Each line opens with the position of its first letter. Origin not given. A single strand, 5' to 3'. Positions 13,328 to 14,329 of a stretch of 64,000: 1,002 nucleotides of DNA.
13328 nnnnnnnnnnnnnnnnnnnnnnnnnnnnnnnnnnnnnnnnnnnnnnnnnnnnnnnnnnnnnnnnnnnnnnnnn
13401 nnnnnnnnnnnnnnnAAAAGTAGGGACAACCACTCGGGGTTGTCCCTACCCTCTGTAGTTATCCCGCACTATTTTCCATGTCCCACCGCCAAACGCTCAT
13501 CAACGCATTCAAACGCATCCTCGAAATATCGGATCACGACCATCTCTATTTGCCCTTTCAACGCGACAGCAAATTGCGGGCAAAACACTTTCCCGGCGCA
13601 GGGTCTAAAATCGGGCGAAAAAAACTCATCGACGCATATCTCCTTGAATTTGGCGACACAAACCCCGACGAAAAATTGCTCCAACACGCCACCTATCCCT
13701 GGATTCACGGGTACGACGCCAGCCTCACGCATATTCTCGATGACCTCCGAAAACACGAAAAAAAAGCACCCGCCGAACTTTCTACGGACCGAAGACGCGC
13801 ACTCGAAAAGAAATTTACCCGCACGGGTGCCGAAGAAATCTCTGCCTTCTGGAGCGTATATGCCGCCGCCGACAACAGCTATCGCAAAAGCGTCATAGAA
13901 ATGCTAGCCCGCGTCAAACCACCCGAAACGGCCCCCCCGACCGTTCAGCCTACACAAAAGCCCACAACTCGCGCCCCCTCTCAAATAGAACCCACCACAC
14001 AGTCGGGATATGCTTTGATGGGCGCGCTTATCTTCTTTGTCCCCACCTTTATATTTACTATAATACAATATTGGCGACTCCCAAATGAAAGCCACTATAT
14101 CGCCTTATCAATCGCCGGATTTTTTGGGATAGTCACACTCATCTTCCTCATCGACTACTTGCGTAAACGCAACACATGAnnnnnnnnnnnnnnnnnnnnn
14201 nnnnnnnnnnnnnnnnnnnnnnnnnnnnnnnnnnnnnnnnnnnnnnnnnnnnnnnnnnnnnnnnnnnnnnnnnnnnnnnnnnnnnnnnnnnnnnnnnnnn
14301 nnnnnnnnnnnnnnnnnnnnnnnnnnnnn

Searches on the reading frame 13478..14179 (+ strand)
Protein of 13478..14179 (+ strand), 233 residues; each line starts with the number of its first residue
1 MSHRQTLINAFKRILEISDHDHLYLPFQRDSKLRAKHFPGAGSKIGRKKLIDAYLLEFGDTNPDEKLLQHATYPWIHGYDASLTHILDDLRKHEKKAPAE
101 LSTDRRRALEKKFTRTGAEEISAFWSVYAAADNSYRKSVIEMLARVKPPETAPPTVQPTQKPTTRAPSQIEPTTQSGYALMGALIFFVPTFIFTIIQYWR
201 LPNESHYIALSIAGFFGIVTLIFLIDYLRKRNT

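Call 20: search_protein_families(library=pfam, proteins=[window:13478-14179:+], max_evalue=0.001)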
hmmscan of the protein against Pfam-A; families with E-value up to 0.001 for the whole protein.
window:13478-14179:+ (233 aa): 0 families
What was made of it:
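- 13478..14179 (+): Orphan 233-aa protein: an all-helical cytoplasmic domain of about 145 aa, a Pro-rich linker and a two-helix membrane hairpin. It has the same narrow taxonomic range as the YcaO. Candidate anchor or substrate. No Pfam hit (call 20).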

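Call 41: find_homologous_proteins(query=window:13478-14179:+, max_evalue=0.001)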
Query window:13478-14179:+ (233 aa): 60 proteins with E <= 0.001 among 305 candidates.
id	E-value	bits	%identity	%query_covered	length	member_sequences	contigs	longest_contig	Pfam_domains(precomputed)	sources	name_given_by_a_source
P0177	2.4e-148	510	97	100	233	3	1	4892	-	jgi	jgi:hypothetical protein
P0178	1.4e-145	501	95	100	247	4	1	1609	-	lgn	-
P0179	2.7e-142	490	94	100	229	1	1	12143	-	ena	-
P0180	2.2e-140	484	94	100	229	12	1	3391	-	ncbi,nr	ncbi:MAG: hypothetical protein OXR71_07120 [Gemmatimonadota bacterium]|nr:hypothetical protein [Gemm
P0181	9.6e-139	479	91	100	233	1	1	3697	-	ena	-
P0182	2.6e-138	477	89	100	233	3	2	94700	-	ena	-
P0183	7.1e-136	469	85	100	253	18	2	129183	-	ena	-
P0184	1.1e-135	469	89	100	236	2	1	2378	-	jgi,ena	-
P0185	1.8e-135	468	89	100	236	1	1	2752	-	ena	-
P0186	1.8e-135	468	89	100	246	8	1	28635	-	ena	-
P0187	1.8e-135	468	88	100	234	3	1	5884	-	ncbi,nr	ncbi:MAG: hypothetical protein J4F29_23490 [Candidatus Latescibacteria bacterium]|nr:hypothetical pr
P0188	2.6e-135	467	86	100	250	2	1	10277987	-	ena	-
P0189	7.1e-135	466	89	100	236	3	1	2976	-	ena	-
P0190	1.3e-134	465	88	100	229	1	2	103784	-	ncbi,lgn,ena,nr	ncbi:MAG: hypothetical protein OXH16_02100 [Gemmatimonadetes bacterium]|nr:hypothetical protein [Gem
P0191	1.4e-134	465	87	100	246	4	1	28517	-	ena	-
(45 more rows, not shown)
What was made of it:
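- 13478..14179 (+): 60 clusters; every named hit is a Latescibacterota, Gemmatimonadota or unclassified MAG (call 41).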

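Call 53: predict_structure(alignment_id=A4)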
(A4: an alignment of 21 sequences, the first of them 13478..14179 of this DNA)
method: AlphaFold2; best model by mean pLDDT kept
length: 233 residues; sequences in the alignment: 21
mean_pLDDT: 83.5   pTM: 0.61
mean pLDDT of the five models: 83.5, 82.8, 81.9, 80.6, 77.6
residues with pLDDT >= 90: 126; 70-90: 68; 50-70: 19; < 50: 20
segments of 3 or more residues with pLDDT < 50: 151-170
pLDDT, mean of each block of 10 residues (from residue 1): 87 97 97 95 94 97 95 95 91 92 89 92 96 96 81 39 39 68 79 77 71 82 80 60
secondary structure, 60 per line:
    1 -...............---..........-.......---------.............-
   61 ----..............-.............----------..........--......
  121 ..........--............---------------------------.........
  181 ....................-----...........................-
elements in order: H2-16 H20-29 H31-37 H47-59 H65-78 H80-92 H103-112 H115-130 H133-144 H172-200 H206-232
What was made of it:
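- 13478..14179 (+): AF2 pLDDT 83.5 (call 53).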

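Call 56: fold_search(model_id=the predicted structure, library=pdb)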
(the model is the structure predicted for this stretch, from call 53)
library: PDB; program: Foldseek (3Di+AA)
matches with E <= 10: 59; with E <= 0.001: 0
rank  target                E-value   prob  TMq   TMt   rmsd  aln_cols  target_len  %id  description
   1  8fbk                  1.8e+00  0.21  0.23  0.25  17.9       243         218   10  Improving the secretion of designed protein assemblies through negative design of cryptic transmembrane domains (released 2023-03-22)
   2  8otz_DS               1.8e+00  0.09  0.19  0.18  29.0       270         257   13  48-nm repeat of the native axonemal doublet microtubule from bovine sperm (released 2023-11-22)
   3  3rf3_A                2.0e+00  0.06  0.14  0.13  24.9       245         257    8  Shigella IpaA-VBS3 in complex with human vinculin (released 2011-04-27)
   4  8otz_DV               2.2e+00  0.15  0.24  0.19  26.8       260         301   12  48-nm repeat of the native axonemal doublet microtubule from bovine sperm (released 2023-11-22)
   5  5tjg_F                2.3e+00  0.04  0.13  0.10  23.7       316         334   12  Thermus aquaticus delta1.1-sigmaA holoenzyme/downstream-fork promoter complex with an open clamp (released 2017-06-21)
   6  3s90_A                2.8e+00  0.06  0.15  0.14  25.2       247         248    9  Human vinculin head domain Vh1 (residues 1-252) in complex with murine talin (VBS33; residues 1512-1546) (released 2011-06-22)
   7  8dgp_C                3.0e+00  0.03  0.11  0.11  19.7       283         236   12  14-3-3 epsilon bound to phosphorylated PEAK3 (pS69) peptide (released 2023-06-07)
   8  8otz_DR               3.4e+00  0.07  0.20  0.18  28.3       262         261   13  48-nm repeat of the native axonemal doublet microtubule from bovine sperm (released 2023-11-22)
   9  1t5p_A                3.4e+00  0.06  0.16  0.18  15.7       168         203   15  Human Heme Oxygenase Oxidation of alpha- and gamma-meso-phenylhemes (released 2004-08-24)
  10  6j6f_A                3.6e+00  0.08  0.20  0.16  19.7       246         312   10  Ligand binding domain 1 and 2 of Talaromyces marneffei Mp1 protein (released 2019-03-06)
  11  6j6f_B                3.8e+00  0.08  0.21  0.16  20.0       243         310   12  Ligand binding domain 1 and 2 of Talaromyces marneffei Mp1 protein (released 2019-03-06)
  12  8b6h_DO               4.0e+00  0.04  0.15  0.10  32.3       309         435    9  Cryo-EM structure of cytochrome c oxidase dimer (complex IV) from respiratory supercomplex of Tetrahymena thermophila (released 2023-03-29)
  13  7u8o_S                4.1e+00  0.04  0.16  0.16  12.8       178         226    9  Structure of porcine V-ATPase with mEAK7 and SidK, Rotary state 2 (released 2022-07-06)
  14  2gyq_B                4.1e+00  0.03  0.16  0.14  16.0       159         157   14  YcfI, a putative structural protein from Rhodopseudomonas palustris. (released 2006-06-13)
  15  8ivz_B                4.3e+00  0.20  0.22  0.30  18.5       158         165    9  Crystal structure of talin R7 in complex with KANK1 KN motif (released 2023-11-08)
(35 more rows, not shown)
